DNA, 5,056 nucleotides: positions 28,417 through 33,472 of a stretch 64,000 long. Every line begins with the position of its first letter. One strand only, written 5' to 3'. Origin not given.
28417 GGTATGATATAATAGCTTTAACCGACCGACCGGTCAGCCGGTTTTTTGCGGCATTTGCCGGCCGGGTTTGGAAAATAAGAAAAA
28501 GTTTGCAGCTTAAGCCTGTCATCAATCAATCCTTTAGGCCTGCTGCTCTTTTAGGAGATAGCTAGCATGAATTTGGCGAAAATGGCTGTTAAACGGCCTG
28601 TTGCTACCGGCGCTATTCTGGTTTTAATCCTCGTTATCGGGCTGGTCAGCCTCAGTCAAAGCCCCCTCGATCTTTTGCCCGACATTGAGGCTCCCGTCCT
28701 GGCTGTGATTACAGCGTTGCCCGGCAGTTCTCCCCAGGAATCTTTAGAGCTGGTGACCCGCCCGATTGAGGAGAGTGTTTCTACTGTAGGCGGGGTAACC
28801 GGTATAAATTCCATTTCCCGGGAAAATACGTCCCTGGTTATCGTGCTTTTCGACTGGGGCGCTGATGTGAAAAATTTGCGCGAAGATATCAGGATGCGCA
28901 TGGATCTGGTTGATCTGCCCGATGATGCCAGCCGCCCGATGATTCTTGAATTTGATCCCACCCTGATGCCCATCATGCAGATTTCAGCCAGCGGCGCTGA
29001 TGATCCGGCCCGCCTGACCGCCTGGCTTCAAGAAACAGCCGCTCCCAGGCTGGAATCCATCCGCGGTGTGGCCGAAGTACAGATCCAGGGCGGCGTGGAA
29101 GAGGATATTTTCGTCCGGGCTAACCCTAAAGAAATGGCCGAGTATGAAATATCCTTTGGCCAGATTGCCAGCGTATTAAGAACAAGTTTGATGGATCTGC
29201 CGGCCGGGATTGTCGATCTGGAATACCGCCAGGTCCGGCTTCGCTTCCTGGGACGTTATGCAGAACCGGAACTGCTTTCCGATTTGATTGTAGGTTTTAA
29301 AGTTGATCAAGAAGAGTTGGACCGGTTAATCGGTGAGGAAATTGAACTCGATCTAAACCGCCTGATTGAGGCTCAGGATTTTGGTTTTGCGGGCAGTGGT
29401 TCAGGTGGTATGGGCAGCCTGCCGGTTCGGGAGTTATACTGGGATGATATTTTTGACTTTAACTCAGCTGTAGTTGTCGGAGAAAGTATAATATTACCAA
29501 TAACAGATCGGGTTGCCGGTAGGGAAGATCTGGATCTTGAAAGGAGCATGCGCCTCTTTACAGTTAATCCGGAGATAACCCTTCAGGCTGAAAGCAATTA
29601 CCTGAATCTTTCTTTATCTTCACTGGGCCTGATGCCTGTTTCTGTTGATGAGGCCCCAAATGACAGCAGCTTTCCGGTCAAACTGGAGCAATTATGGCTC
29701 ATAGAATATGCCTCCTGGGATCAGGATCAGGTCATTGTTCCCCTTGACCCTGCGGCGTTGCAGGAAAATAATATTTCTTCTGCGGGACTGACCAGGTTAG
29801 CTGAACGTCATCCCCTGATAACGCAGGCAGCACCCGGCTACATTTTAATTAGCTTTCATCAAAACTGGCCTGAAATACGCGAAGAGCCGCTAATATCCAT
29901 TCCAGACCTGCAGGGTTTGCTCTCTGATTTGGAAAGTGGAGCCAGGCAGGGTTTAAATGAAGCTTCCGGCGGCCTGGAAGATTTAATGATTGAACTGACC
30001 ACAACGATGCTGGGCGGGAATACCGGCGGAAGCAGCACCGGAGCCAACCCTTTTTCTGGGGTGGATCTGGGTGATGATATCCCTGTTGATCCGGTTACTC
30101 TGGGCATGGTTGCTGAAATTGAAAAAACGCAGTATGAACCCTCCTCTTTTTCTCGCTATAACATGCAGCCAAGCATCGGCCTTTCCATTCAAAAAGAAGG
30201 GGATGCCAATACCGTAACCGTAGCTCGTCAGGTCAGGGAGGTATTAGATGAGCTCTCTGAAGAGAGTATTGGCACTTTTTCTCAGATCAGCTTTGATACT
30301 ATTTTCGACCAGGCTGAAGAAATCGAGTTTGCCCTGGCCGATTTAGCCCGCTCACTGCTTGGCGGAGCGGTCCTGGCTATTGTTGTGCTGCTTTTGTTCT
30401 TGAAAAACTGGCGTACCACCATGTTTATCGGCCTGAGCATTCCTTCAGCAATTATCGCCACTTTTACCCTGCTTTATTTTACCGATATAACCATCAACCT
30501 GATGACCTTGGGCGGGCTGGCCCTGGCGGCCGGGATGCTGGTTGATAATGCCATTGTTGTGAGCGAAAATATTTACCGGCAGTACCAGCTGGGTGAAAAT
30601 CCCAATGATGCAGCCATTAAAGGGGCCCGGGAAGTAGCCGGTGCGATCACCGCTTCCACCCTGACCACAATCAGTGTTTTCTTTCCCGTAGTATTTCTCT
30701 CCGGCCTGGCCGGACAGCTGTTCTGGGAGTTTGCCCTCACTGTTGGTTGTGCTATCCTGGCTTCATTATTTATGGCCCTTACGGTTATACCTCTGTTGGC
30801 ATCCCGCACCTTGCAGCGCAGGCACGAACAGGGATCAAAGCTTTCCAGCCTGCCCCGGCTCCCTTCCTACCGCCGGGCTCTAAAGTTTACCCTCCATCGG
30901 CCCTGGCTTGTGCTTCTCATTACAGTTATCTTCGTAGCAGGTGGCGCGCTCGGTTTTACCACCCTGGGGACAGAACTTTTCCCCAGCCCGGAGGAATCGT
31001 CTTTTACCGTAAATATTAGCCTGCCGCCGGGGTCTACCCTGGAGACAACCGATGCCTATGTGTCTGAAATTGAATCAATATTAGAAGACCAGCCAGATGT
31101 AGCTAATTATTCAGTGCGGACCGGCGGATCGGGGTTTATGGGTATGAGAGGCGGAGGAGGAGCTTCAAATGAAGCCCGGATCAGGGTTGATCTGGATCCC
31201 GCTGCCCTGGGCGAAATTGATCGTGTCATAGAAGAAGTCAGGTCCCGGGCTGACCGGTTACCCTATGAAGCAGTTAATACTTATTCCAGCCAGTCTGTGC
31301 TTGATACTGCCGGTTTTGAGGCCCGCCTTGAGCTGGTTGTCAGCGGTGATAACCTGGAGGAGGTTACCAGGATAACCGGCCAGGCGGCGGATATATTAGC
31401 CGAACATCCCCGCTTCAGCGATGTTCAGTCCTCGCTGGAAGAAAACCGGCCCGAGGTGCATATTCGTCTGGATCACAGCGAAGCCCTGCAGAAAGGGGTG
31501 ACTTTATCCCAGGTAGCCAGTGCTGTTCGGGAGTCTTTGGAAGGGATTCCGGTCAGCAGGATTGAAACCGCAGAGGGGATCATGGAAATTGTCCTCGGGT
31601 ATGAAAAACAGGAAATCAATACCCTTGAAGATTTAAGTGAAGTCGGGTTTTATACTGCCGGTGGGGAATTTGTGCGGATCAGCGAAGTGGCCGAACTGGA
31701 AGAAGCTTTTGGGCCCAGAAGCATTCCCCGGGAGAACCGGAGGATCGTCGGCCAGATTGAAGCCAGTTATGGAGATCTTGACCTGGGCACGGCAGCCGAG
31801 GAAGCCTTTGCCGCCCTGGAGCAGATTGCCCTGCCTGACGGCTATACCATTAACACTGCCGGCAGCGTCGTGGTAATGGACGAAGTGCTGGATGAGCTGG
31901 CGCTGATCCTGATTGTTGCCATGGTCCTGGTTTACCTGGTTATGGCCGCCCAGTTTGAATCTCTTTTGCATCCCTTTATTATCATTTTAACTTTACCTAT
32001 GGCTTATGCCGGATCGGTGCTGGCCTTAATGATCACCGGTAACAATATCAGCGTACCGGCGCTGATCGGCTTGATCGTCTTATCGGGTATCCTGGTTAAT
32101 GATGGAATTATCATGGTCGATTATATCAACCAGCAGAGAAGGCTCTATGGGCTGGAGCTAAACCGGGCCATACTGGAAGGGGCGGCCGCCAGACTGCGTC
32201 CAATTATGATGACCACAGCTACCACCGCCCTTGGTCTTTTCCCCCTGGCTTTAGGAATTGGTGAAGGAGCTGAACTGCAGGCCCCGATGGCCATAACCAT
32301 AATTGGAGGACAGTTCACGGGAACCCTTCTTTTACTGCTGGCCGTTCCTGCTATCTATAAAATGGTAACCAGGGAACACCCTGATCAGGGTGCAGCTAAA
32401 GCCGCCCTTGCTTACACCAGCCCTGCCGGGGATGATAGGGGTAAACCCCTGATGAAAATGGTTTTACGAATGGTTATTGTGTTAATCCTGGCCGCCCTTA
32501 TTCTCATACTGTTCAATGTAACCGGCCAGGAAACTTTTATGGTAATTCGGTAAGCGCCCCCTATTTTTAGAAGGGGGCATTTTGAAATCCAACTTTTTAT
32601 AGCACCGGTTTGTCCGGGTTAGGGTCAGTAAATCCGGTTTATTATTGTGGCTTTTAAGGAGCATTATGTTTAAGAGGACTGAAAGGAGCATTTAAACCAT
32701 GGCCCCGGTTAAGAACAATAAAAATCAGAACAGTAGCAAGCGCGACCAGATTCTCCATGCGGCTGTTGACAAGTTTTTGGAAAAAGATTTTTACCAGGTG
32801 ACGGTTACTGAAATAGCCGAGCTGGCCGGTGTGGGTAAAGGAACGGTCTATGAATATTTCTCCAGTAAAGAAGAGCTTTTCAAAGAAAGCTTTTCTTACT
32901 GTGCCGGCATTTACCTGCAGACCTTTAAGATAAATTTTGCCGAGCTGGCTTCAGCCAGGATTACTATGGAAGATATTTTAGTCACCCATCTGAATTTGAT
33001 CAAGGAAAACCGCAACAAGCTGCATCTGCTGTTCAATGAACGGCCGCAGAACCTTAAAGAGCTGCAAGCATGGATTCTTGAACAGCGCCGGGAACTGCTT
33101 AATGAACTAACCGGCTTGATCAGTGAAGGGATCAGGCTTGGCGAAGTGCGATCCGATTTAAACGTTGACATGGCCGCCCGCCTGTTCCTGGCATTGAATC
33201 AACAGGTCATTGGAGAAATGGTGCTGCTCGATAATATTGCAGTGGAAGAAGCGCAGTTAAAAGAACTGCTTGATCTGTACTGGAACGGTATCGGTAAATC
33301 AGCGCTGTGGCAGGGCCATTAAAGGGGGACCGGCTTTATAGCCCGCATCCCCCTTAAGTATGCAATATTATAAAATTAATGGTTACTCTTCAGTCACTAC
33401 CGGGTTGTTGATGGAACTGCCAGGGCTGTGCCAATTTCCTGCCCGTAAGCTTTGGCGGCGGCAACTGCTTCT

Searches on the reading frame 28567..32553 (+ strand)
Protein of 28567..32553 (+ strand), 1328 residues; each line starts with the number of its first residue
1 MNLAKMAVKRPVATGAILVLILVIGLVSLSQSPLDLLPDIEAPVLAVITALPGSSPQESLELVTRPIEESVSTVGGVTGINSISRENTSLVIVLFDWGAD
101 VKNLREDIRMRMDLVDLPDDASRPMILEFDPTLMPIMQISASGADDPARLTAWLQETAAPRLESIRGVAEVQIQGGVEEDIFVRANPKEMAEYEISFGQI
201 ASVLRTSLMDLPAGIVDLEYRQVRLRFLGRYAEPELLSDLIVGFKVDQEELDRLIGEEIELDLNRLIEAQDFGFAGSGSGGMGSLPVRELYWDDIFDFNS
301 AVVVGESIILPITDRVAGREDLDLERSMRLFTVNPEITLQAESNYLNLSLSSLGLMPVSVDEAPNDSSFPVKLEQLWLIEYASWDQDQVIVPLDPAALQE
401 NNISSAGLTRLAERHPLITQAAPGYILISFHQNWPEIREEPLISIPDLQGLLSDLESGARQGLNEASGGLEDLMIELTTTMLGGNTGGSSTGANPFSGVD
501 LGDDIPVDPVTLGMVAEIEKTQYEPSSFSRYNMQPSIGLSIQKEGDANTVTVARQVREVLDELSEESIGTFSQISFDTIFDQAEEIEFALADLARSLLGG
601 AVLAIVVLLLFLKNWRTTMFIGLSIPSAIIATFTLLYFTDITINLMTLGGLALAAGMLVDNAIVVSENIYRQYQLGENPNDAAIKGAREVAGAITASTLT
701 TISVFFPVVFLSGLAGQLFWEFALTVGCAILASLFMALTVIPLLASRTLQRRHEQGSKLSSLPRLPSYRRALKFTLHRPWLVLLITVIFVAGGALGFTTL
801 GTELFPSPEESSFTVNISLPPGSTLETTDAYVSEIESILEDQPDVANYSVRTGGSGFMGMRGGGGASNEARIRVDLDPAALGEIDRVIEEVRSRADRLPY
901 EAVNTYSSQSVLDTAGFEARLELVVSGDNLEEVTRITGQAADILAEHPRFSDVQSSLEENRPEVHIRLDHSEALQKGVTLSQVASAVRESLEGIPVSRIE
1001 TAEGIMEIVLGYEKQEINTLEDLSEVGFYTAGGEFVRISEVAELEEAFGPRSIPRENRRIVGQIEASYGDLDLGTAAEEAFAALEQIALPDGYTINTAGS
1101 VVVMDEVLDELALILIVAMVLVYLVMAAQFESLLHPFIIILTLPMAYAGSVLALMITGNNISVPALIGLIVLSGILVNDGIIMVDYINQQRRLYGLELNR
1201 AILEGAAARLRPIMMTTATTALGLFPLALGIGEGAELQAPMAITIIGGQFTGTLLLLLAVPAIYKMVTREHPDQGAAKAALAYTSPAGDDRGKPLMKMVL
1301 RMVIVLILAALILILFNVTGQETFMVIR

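Call 4: search_protein_families(library=pfam, proteins=[window:28567-32553:+], max_evalue=0.01)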
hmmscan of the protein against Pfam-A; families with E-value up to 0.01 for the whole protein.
window:28567-32553:+ (1328 aa): 3 families
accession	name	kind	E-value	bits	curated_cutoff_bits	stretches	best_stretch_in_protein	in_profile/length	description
PF00873.25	ACR_tran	-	1.2e-222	742.1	28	2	508-1267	251-1020/1021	AcrB/AcrD/AcrF family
PF03176.21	MMPL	-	2.5e-08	33.7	20.5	1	589-746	141-300/333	MMPL family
PF02355.23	SecD_SecF_C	-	7.7e-05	22.6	20.5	2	590-743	29-185/189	Protein export membrane protein SecD/SecF, C-terminal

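Call 61: search_protein_families(library=pfam, proteins=[window:28567-32553:+], max_evalue=0.001)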
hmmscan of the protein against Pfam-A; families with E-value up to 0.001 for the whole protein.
window:28567-32553:+ (1328 aa): 3 families
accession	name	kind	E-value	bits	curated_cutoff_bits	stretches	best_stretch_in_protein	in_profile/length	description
PF00873.25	ACR_tran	-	1.2e-222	742.1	28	2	508-1267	251-1020/1021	AcrB/AcrD/AcrF family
PF03176.21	MMPL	-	2.5e-08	33.7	20.5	1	589-746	141-300/333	MMPL family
PF02355.23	SecD_SecF_C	-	7.7e-05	22.6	20.5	1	590-743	29-185/189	Protein export membrane protein SecD/SecF, C-terminal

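Call 69: search_protein_families(library=ncbifam, proteins=[window:28567-32553:+], max_evalue=0.00001)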
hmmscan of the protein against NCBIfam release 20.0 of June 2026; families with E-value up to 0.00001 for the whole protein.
window:28567-32553:+ (1328 aa): 19 families
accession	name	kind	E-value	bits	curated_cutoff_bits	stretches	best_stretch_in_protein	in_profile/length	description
NF033617.1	RND_permease_2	subfamily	7.3e-191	636.6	1250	2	508-1268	250-1008/1009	multidrug efflux RND transporter permease subunit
NF000282.2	RND_permease_1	subfamily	4.6e-134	448.6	1250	2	510-1269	259-1029/1029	multidrug efflux RND transporter permease subunit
NF007798.0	PRK10503.1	equivalog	6e-125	418.1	1584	2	509-1268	262-1023/1040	MdtB/MuxB family multidrug efflux RND transporter permease subunit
TIGR00914.1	2A0601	subfamily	1.9e-119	400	701.45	2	537-1273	291-1041/1051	CusA/CzcA family heavy metal efflux RND transporter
TIGR00915.1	2A0602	subfamily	6.1e-115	385.3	940.35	2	510-1273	260-1034/1050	efflux RND transporter permease subunit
NF007905.0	PRK10614.1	equivalog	5.5e-114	381.9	1774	2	509-1269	253-1010/1025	multidrug efflux RND transporter permease subunit MdtC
NF007133.0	PRK09579.1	equivalog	4.4e-111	372.1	1763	2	509-1279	252-1014/1017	multidrug efflux RND transporter permease subunit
NF007131.0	PRK09577.1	equivalog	5e-89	299.3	1768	2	510-1270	259-1025/1045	multidrug efflux RND transporter permease subunit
NF007842.1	PRK10555.1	equivalog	8.8e-79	265.5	1854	2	509-1274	259-1033/1036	multidrug efflux RND transporter permease AcrD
NF000037.1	RND_perm_OqxB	exception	8.7e-72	242.3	2200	3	511-750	264-500/1050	multidrug efflux RND transporter permease subunit OqxB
NF011706.2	PRK15127.1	equivalog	1.4e-58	198.6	2150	1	509-1270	259-1032/1049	multidrug efflux RND transporter permease subunit AcrB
TIGR00916.1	2A0604s01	subfamily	4.4e-15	55.9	148.6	2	599-737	95-230/231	SecD/SecF family protein translocase subunit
NF009583.0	PRK13024.1-3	subfamily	1.6e-13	49.6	721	1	597-802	285-486/755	protein translocase subunit SecDF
TIGR00833.1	actII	subfamily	3.4e-11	42.2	874.7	1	578-801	163-383/910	MMPL family RND transporter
TIGR00921.1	2A067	subfamily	4.9e-09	34.8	351.9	1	591-793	192-403/733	hydrophobe/amphiphile efflux-3 (HAE3) family transporter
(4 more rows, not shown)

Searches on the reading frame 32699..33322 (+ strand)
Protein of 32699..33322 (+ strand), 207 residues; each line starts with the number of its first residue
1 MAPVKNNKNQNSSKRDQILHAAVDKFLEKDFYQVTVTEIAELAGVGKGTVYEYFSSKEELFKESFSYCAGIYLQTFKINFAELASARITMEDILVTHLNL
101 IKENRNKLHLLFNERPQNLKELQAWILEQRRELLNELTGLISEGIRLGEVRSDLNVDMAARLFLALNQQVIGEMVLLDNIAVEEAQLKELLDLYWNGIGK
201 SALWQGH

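Call 4: search_protein_families(library=pfam, proteins=[window:32699-33322:+], max_evalue=0.01)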
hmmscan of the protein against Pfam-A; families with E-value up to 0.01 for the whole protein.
window:32699-33322:+ (207 aa): 6 families
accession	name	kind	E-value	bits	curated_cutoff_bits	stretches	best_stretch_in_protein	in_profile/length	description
PF00440.29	TetR_N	-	1.9e-15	56.8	24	1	18-63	1-46/47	Bacterial regulatory proteins, tetR family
PF17932.6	TetR_C_24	-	6.2e-07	30.1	26.4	1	90-168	8-85/114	Tetracyclin repressor-like, C-terminal domain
PF16925.10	TetR_C_13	-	0.00049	20.9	27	1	123-181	42-100/109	Tetracyclin repressor-like, C-terminal domain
PF08359.16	TetR_C_4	-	0.0016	19.1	21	1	71-178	7-114/133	YsiA-like protein, C-terminal region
PF13022.12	HTH_Tnp_1_2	-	0.0016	19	27.9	1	24-108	17-99/122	Helix-turn-helix of insertion element transposase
PF12728.13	HTH_17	-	0.0026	18.4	27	0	35-58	3-26/51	Helix-turn-helix domain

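Call 69: search_protein_families(library=ncbifam, proteins=[window:32699-33322:+], max_evalue=0.00001)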
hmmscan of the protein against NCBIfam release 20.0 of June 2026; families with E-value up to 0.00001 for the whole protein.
window:32699-33322:+ (207 aa): 17 families
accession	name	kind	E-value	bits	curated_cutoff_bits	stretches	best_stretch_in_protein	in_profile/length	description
NF053878.1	FATransRegFadRBac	equivalog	6.7e-18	65.2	200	1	12-198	2-188/190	fatty acid metabolism transcriptional regulator FadR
NF051852.1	efflux_TF_MtrR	exception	2.9e-11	43.6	280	1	8-163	5-166/205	multidrug efflux system transcriptional repressor MtrR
TIGR03968.1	mycofact_TetR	equivalog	3.2e-10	39.9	224.9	1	9-90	5-82/190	mycofactocin system transcriptional regulator MftR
TIGR03384.1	betaine_BetI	equivalog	5.9e-10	39.2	201.3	1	11-82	6-77/189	choline-binding transcriptional repressor BetI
NF007949.0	PRK10668.1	equivalog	1.3e-09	37.9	271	1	5-102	3-101/216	multidrug efflux transporter transcriptional repressor AcrR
NF041196.1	ScbR_bind_reg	equivalog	4.6e-09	36.7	150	1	15-164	8-155/191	ScbR family autoregulator-binding transcription factor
NF053731.1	TransRegFasRMycb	equivalog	7.3e-09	35.7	330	1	8-114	6-112/199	HTH-type transcriptional activator FasR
NF011584.0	PRK15008.1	equivalog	1.7e-08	34.5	230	1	10-112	15-116/212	HTH-type transcriptional regulator RutR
NF007430.0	PRK09975.1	equivalog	2.7e-08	33.2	274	1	5-65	3-63/220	acrEF/envCD operon transcriptional regulator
TIGR03613.1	RutR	equivalog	3e-08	33.8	368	1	11-148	6-142/202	pyrimidine utilization regulatory protein R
NF040929.1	quorum_TF_HapR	equivalog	5.4e-08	32.8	350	1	13-196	15-194/200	LuxR/HapR/OpaR family quorum-sensing transcriptional regulator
NF001978.0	PRK00767.1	equivalog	1e-07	31.9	118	1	14-70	10-66/197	transcriptional regulator BetI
NF037937.1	septum_RefZ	equivalog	6.5e-07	29.4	180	1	15-104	1-92/195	forespore capture DNA-binding protein RefZ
NF011572.0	PRK14996.1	equivalog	6.5e-07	29.4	144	1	12-166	7-158/192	TetR family transcriptional regulator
NF051457.1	acryl_TF_AcuR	equivalog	8.4e-07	28.5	247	1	5-65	10-69/204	acrylate utilization transcriptional regulator AcuR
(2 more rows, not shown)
